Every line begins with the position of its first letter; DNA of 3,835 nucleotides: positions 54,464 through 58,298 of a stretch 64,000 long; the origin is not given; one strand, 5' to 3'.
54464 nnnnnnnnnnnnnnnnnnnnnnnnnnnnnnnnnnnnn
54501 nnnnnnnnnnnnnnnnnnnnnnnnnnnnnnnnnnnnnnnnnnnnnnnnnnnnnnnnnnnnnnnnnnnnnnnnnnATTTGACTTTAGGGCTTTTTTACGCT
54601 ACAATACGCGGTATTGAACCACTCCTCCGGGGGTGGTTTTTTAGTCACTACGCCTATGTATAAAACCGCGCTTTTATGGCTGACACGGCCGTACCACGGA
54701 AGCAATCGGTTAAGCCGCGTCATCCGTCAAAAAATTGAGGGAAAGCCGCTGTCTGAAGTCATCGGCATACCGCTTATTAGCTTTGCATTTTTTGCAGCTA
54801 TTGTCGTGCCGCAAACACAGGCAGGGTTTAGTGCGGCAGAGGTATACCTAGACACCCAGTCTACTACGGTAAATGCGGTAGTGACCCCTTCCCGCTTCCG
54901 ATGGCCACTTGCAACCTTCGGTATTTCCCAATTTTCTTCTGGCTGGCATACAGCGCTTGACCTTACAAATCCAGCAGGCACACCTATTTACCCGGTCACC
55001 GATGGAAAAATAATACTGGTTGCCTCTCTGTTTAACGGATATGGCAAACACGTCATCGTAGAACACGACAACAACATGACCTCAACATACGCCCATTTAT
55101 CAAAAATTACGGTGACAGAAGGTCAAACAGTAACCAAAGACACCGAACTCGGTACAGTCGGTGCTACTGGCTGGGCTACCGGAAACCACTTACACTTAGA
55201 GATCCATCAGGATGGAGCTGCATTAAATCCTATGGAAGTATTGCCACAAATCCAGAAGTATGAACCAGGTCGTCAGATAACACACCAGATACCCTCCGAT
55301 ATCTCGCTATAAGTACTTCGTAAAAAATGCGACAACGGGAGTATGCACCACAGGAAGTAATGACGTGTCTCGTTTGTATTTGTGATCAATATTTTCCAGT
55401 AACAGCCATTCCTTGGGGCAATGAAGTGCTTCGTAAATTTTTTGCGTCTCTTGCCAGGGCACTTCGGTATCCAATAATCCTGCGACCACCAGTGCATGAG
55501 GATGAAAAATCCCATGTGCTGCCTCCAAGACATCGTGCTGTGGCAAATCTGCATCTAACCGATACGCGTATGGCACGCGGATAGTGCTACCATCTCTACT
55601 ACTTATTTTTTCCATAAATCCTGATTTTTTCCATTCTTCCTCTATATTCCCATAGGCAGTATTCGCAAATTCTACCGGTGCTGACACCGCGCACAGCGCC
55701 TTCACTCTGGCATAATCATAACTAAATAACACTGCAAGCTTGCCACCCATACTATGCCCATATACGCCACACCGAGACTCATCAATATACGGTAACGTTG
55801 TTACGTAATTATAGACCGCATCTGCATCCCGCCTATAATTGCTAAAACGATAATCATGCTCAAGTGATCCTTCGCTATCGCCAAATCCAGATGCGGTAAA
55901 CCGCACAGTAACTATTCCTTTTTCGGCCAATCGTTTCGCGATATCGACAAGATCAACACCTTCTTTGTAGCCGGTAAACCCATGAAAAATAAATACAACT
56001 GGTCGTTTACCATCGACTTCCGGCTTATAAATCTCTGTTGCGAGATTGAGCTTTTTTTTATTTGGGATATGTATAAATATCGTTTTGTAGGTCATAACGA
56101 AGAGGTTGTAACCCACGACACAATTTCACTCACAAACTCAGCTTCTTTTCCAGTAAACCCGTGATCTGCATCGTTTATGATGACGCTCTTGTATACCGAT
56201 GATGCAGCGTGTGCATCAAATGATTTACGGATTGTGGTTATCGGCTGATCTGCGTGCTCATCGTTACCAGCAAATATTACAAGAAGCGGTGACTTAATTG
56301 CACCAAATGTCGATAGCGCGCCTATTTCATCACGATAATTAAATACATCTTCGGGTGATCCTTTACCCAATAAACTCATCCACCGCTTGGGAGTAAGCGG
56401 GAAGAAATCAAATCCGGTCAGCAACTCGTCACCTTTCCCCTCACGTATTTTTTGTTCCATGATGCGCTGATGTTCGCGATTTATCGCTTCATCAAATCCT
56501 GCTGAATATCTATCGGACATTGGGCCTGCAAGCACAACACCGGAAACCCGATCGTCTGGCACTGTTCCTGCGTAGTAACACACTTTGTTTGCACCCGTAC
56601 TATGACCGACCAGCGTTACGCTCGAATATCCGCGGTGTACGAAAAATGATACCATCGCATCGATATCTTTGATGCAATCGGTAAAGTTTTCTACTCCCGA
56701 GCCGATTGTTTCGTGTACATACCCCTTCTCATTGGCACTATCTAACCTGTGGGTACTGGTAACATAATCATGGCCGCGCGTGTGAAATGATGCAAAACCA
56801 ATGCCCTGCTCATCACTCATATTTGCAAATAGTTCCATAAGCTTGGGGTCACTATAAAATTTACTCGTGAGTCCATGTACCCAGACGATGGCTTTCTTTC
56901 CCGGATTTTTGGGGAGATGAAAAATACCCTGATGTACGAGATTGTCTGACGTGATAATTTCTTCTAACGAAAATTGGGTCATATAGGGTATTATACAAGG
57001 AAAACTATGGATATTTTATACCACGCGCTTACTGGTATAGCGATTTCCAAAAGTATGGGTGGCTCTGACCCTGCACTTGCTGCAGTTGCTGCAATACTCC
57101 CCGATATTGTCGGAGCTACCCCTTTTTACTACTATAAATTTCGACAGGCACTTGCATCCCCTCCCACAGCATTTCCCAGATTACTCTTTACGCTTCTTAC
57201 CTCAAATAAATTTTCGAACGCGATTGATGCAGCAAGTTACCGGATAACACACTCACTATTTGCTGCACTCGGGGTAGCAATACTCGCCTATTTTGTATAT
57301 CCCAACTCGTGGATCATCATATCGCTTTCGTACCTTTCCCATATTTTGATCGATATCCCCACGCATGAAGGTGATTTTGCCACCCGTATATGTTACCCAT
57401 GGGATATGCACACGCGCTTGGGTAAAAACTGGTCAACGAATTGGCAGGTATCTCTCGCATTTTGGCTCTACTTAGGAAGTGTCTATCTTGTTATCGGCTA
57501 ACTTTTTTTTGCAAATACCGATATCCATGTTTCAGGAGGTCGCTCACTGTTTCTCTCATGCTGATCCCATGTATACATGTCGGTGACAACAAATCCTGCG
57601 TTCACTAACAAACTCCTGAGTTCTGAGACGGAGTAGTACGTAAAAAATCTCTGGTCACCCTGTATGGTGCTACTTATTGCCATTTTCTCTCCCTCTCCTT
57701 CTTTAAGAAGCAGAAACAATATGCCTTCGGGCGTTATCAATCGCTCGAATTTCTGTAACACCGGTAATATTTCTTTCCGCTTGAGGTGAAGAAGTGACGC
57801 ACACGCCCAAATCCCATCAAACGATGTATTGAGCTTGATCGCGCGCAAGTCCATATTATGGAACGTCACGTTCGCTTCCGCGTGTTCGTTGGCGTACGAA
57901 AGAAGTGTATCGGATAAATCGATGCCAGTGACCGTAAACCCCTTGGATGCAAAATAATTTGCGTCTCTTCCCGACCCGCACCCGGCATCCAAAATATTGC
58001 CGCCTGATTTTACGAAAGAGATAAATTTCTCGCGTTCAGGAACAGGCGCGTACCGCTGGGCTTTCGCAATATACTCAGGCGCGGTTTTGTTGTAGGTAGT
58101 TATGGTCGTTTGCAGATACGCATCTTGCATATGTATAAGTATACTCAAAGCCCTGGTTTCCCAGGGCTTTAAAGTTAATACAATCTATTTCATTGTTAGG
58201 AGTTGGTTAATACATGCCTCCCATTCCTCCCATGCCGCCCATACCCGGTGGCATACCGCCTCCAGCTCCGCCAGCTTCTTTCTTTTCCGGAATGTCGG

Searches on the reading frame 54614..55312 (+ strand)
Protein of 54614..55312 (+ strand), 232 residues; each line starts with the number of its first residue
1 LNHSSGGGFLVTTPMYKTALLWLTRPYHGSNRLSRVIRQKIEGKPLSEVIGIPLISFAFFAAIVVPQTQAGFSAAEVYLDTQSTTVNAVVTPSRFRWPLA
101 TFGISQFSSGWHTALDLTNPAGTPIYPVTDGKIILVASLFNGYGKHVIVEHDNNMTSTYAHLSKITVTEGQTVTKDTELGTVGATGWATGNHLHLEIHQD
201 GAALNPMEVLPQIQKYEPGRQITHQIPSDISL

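Call 67: search_protein_families(library=pfam, proteins=[window:54614-55312:+], max_evalue=0.00001)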
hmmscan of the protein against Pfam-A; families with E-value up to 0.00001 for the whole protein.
window:54614-55312:+ (232 aa): 1 family
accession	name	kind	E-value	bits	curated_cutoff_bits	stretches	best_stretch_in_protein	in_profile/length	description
PF01551.29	Peptidase_M23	-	3.3e-28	98.2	28.7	1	112-206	3-96/96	Peptidase family M23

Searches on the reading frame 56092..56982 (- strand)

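Call 67: search_protein_families(library=pfam, proteins=[window:56092-56982:-], max_evalue=0.00001)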
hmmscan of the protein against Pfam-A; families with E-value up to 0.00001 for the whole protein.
window:56092-56982:- (296 aa): 4 families
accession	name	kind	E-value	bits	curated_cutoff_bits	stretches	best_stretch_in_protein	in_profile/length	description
PF08538.16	DUF1749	-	4.8e-18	65.7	24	1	97-290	77-293/299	Protein of unknown function (DUF1749)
PF12146.15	Hydrolase_4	-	5.9e-10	39.3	27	1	29-156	4-111/239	Serine aminopeptidase, S33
PF12697.13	Abhydrolase_6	-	4.6e-08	34.4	26.3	1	32-280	1-211/217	Alpha/beta hydrolase family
PF00561.26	Abhydrolase_1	-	1.6e-07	31.7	25.8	1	31-157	2-103/245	alpha/beta hydrolase fold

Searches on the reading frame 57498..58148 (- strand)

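Call 67: search_protein_families(library=pfam, proteins=[window:57498-58148:-], max_evalue=0.00001)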
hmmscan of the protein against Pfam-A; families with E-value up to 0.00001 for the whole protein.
window:57498-58148:- (216 aa): 6 families
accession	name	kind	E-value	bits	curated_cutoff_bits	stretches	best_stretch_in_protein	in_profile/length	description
PF13649.12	Methyltransf_25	-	7.1e-19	68.7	27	1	52-142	1-97/97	Methyltransferase domain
PF08241.18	Methyltransf_11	-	2.1e-16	60.8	21.2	1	53-146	1-95/95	Methyltransferase domain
PF13489.12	Methyltransf_23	-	8.8e-14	52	27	1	42-189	16-162/164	Methyltransferase domain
PF13847.12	Methyltransf_31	-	1.1e-13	51.5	27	1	47-145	2-108/145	Methyltransferase domain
PF08242.18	Methyltransf_12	-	2.7e-13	50.9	30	1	53-144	1-98/98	Methyltransferase domain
PF03848.20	TehB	-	1.2e-09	38.3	20.4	1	48-142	30-128/193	Tellurite resistance protein TehB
